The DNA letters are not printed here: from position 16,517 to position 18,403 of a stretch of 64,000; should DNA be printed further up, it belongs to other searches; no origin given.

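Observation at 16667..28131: Catabolic island 1: amber-less MttB homologue + omega-transaminase + TMADH/DgcA-like FMN-FeS dehydrogenase + Pot-type transporter + agmatinase-family ureohydrolase + Rieske oxygenase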

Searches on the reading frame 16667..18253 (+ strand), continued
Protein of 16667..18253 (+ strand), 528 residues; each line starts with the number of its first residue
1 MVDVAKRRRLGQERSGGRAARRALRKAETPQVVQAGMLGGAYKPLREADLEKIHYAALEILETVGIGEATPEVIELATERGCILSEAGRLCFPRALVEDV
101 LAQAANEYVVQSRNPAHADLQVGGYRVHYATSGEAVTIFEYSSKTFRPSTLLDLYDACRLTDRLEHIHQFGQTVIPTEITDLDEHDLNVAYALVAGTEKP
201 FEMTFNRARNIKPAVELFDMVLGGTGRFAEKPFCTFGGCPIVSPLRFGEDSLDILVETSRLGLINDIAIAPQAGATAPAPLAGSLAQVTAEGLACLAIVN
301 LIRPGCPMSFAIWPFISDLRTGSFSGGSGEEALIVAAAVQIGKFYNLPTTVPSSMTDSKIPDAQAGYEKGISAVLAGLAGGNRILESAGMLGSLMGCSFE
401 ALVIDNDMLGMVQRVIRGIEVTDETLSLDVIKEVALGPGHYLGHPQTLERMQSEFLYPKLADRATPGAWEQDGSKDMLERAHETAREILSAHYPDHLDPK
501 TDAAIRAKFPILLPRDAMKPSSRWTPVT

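Call 14: find_encoding_contigs(protein=P0016, flank=10000, max_places=1)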
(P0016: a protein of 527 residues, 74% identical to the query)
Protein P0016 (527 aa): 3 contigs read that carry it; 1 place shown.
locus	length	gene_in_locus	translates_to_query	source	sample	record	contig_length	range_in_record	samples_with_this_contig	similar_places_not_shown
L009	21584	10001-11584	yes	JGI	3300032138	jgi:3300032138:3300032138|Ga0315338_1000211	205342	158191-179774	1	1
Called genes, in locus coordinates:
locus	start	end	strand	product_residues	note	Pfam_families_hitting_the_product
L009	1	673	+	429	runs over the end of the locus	PF00364:Biotin_lipoyl, PF02817:E3_binding, PF00198:2-oxoacid_dh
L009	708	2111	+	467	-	PF00890:FAD_binding_2 (weak), PF01262:AlaDh_PNT_C (faint), PF03486:HI0933_like (faint), PF07992:Pyr_redox_2, PF12831:FAD_oxidored, PF13738:Pyr_redox_3 (weak), PF00070:Pyr_redox, PF02852:Pyr_redox_dim, +1 more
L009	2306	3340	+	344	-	PF01547:SBP_bac_1, PF13531:SBP_bac_11, PF13416:SBP_bac_8, PF13343:SBP_bac_6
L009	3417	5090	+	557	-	PF00528:BPD_transp_1 (weak)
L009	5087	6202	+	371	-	PF00005:ABC_tran, PF13304:AAA_21 (faint)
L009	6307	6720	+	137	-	PF01814:Hemerythrin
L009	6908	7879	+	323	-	PF00491:Arginase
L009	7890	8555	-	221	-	PF00440:TetR_N, PF13977:TetR_C_6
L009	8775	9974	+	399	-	PF00355:Rieske, PF00848:Ring_hydroxyl_A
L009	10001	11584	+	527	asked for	PF06253:MTTB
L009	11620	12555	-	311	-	PF13646:HEAT_2, PF02985:HEAT (faint), PF03130:HEAT_PBS (weak)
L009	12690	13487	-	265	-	PF01209:Ubie_methyltran (weak), PF13847:Methyltransf_31, PF08241:Methyltransf_11, PF08242:Methyltransf_12, PF13649:Methyltransf_25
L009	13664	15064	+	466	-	PF00202:Aminotran_3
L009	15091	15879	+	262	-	PF00106:adh_short, PF08659:KR, PF13561:adh_short_C2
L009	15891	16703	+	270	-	PF05721:PhyH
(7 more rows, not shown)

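Call 22: search_solved_structures(query=window:16667-18253:+, max_evalue=0.00001)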
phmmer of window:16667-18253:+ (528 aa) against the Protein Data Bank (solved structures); distinct sequences matched with E-value up to 0.00001: 5.
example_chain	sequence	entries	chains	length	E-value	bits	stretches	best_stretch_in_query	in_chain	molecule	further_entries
2qne_A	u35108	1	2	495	8.1e-64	219.2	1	41-507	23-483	Putative methyltransferase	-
9yce_A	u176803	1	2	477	8.7e-64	219.1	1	41-507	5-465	Glycine betaine methyltransferase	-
7xcl_A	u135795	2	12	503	1.3e-60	208.7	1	48-498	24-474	Trimethylamine methyltransferase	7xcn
7xcm_A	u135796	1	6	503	1.4e-60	208.5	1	48-498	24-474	Trimethylamine methyltransferase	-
4yyc_A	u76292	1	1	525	3.9e-52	180.7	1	7-507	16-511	Putative trimethylamine methyltransferase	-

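Call 29: find_related_loci(query=A1, collection=genome_contigs, flank=10000)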
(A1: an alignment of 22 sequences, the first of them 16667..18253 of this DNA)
Query A1 (528 aa) in genome_contigs; peptide patterns used: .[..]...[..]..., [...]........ (x = any residue, [..] = any of these).
397 stretches matched a pattern; 269 encode a relative of the query (tblastn E <= 1e-3); the best 80 are kept; 80 distinct loci.
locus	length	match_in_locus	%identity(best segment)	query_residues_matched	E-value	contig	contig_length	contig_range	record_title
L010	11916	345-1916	85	1-524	0e+0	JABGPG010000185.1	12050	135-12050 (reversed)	MAG: Deltaproteobacteria bacterium isolate co234_bin26 NODE_8880_length_12050_cov_67.300208, whole genome shotgun sequen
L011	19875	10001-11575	78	1-524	0e+0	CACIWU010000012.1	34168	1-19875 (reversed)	uncultured SAR324 cluster bacterium isolate AG-439-L22 genome assembly, contig: AG-439-L22_NODE_12, whole genome shotgun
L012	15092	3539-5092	69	9-524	0e+0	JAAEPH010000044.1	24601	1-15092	MAG: Gammaproteobacteria bacterium isolate Cli_6 CliG_CONTIG234930, whole genome shotgun sequence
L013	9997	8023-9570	68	7-524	0e+0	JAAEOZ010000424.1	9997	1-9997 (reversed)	MAG: Gammaproteobacteria bacterium isolate Cca_20 CcaG_CONTIG2212893, whole genome shotgun sequence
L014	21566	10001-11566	69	4-527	0e+0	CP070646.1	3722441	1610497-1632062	MAG: Gammaproteobacteria bacterium isolate bin89 chromosome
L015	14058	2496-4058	70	1-524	0e+0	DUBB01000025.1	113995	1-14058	MAG TPA_asm: Gammaproteobacteria bacterium isolate UWMA-0291 NODE_253_length_113995_cov_0.184115, whole genome shotgun s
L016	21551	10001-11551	69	7-524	0e+0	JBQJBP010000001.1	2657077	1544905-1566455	Rhodovibrionaceae bacterium A322 Scaffold1, whole genome shotgun sequence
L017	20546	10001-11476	71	31-522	0e+0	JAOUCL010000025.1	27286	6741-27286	MAG: Rhodospirillales bacterium isolate 24_Oct_SF_Bin19 24_Oct_SF_Bin19_scaffold_180_c1, whole genome shotgun sequence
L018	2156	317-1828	68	22-524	0e+0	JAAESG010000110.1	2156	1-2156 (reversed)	MAG: Gammaproteobacteria bacterium isolate Ust_6 UstG_CONTIG754072, whole genome shotgun sequence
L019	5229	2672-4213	68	6-518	0e+0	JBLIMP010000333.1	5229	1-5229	MAG: Cellvibrionaceae bacterium isolate 3300053785_73 Ga0535658_0052559, whole genome shotgun sequence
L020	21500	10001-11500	70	20-518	0e+0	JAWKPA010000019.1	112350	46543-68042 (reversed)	MAG: Chloroflexota bacterium isolate BC3.16 BC3.16.fa-19, whole genome shotgun sequence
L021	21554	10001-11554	67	6-524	0e+0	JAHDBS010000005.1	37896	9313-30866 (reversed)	MAG: Anaerolineales bacterium isolate MAG-116 RZ_2974, whole genome shotgun sequence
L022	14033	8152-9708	65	1-518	0e+0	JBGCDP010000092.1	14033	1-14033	MAG: Anaerolineae bacterium isolate SGMAG-70 contig92, whole genome shotgun sequence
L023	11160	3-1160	86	140-525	0e+0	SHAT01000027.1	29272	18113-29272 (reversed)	MAG: Proteobacteria bacterium isolate MED-G181 Proteobacteria-MED-G181-C27, whole genome shotgun sequence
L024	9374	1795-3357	65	7-524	0e+0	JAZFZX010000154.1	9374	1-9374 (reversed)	MAG: Kiloniellales bacterium isolate SCS1bin.12 SCS1bin.12_154, whole genome shotgun sequence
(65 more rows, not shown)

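Call 39: search_solved_structures(query=window:16667-18253:+, max_evalue=1e-40, show_alignments=5)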
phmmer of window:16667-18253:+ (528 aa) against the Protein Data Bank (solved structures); distinct sequences matched with E-value up to 1e-40: 5.
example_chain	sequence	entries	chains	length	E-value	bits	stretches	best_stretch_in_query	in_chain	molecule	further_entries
2qne_A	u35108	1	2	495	8.1e-64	219.2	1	41-507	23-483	Putative methyltransferase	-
9yce_A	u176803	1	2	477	8.7e-64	219.1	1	41-507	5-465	Glycine betaine methyltransferase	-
7xcl_A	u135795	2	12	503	1.3e-60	208.7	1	48-498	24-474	Trimethylamine methyltransferase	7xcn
7xcm_A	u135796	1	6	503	1.4e-60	208.5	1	48-498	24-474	Trimethylamine methyltransferase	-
4yyc_A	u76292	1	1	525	3.9e-52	180.7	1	7-507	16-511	Putative trimethylamine methyltransferase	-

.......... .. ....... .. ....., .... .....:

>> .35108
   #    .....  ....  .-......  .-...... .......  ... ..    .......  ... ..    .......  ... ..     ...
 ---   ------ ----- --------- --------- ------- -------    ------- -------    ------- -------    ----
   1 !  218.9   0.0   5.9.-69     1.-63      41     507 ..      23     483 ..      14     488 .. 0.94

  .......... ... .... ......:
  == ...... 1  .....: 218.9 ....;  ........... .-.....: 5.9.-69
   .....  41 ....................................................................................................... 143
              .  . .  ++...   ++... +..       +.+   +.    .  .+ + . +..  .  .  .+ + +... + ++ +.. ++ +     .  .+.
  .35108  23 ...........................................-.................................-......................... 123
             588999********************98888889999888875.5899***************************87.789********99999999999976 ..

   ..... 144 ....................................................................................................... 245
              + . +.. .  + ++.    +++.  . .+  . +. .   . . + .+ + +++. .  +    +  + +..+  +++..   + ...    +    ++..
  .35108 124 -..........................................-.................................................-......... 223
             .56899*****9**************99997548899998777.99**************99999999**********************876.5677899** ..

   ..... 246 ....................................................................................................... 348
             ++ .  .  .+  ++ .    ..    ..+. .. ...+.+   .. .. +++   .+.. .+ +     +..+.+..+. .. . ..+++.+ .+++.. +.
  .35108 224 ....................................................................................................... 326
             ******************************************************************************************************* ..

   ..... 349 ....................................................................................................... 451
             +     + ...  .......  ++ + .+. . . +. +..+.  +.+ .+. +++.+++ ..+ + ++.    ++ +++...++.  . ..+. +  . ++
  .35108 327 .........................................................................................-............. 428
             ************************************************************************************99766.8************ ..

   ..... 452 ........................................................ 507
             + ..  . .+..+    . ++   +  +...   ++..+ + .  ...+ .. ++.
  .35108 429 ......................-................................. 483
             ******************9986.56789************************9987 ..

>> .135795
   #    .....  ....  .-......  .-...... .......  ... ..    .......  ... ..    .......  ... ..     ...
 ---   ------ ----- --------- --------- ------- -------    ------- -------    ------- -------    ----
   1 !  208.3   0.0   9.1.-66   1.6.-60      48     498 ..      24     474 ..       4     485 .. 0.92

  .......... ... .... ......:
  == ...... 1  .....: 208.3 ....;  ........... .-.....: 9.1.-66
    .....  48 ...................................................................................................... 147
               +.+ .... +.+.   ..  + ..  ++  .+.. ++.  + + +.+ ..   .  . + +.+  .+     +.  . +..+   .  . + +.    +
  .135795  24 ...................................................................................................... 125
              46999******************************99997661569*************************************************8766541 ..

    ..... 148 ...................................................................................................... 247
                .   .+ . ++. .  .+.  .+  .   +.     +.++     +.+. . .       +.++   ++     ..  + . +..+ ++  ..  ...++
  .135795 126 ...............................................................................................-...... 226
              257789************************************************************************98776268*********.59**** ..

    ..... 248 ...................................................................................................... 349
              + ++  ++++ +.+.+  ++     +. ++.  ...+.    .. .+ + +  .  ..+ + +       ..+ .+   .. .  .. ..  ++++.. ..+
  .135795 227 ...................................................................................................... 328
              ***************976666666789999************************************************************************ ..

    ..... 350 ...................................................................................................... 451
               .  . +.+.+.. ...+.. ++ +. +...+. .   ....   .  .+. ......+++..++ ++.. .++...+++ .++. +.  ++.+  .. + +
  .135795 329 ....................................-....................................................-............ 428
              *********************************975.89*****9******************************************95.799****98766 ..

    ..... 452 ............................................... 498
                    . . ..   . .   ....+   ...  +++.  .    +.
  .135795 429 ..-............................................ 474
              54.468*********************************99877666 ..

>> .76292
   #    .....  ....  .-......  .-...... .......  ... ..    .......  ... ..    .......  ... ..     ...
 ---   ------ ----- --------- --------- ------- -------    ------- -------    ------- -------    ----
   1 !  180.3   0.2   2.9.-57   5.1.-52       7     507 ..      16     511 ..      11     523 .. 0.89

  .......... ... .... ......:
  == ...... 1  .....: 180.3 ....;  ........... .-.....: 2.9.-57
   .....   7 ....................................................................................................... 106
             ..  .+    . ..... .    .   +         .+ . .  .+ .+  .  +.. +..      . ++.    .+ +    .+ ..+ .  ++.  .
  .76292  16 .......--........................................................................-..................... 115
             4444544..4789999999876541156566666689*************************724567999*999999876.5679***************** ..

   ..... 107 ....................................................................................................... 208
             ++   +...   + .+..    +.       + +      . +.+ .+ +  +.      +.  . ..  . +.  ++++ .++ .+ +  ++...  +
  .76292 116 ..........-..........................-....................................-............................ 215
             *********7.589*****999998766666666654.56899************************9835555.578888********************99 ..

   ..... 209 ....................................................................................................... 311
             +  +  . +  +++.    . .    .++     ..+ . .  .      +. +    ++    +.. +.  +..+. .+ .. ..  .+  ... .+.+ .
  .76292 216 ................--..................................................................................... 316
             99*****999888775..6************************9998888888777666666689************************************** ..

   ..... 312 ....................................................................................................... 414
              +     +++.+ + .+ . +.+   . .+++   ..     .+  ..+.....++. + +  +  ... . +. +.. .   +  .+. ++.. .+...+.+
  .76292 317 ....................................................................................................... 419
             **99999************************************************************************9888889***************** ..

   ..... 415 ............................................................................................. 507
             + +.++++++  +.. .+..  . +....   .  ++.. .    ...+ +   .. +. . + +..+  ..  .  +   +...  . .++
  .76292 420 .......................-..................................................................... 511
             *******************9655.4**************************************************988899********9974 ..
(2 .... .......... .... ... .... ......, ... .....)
